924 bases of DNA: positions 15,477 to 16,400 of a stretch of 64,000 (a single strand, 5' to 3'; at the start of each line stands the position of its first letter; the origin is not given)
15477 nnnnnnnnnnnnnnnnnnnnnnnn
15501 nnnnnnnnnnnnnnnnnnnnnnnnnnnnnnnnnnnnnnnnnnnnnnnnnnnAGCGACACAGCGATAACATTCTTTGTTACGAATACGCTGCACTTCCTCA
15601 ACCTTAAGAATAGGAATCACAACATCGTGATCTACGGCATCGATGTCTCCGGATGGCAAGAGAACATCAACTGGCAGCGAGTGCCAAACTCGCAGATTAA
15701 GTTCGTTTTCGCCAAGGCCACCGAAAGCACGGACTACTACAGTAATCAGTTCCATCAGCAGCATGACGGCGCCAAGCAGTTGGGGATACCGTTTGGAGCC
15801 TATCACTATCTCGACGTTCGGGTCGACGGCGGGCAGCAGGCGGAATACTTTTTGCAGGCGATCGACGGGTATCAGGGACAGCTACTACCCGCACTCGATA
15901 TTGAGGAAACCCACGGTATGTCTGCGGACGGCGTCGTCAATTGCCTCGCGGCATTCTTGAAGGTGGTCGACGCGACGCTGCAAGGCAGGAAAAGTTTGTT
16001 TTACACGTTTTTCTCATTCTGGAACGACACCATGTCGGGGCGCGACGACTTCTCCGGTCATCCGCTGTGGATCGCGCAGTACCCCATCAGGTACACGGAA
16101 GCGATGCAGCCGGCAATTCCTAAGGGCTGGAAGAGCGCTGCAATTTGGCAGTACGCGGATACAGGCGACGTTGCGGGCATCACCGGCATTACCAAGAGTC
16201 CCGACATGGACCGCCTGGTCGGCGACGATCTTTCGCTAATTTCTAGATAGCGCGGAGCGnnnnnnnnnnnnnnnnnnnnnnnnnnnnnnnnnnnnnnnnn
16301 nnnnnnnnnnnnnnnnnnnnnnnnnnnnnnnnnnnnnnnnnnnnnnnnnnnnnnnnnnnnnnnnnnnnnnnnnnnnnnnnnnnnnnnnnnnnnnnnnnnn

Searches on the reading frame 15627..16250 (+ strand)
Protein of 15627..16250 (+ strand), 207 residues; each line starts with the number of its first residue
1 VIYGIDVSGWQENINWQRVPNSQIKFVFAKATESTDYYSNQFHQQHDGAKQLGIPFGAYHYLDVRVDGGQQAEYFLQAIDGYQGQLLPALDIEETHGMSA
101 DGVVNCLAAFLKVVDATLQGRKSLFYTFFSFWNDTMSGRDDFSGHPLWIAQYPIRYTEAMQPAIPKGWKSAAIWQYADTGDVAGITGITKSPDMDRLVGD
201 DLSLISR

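Call 43: search_protein_families(library=pfam, proteins=[window:15627-16250:+], max_evalue=0.001)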
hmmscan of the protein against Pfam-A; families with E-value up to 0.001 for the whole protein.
window:15627-16250:+ (207 aa): 1 family
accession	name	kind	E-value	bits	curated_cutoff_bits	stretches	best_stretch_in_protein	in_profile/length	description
PF01183.26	Glyco_hydro_25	-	1.3e-43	149.9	27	1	5-185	1-180/180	Glycosyl hydrolases family 25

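Call 76: search_protein_families(library=phrogs, proteins=[window:15627-16250:+], max_evalue=0.01)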
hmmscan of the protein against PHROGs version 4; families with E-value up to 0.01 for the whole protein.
window:15627-16250:+ (207 aa): 7 families
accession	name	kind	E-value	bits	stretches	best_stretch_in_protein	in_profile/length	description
phrog_291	-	lysis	7.2e-42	144.8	1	1-187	112-298/509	endolysin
phrog_6219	-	lysis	8.3e-35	121.8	1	1-187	1-179/326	endolysin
phrog_6745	-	lysis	5.1e-32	112.2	1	1-178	3-183/396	endolysin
phrog_3084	-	lysis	4e-17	63.4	1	2-185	159-346/468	endolysin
phrog_35916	-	unknown function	1.2e-10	42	1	3-184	5-197/488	-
phrog_23704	-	unknown function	1e-06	30.1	1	89-188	21-110/134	-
phrog_6007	-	lysis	5.1e-05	23.2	1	2-157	3-153/483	endolysin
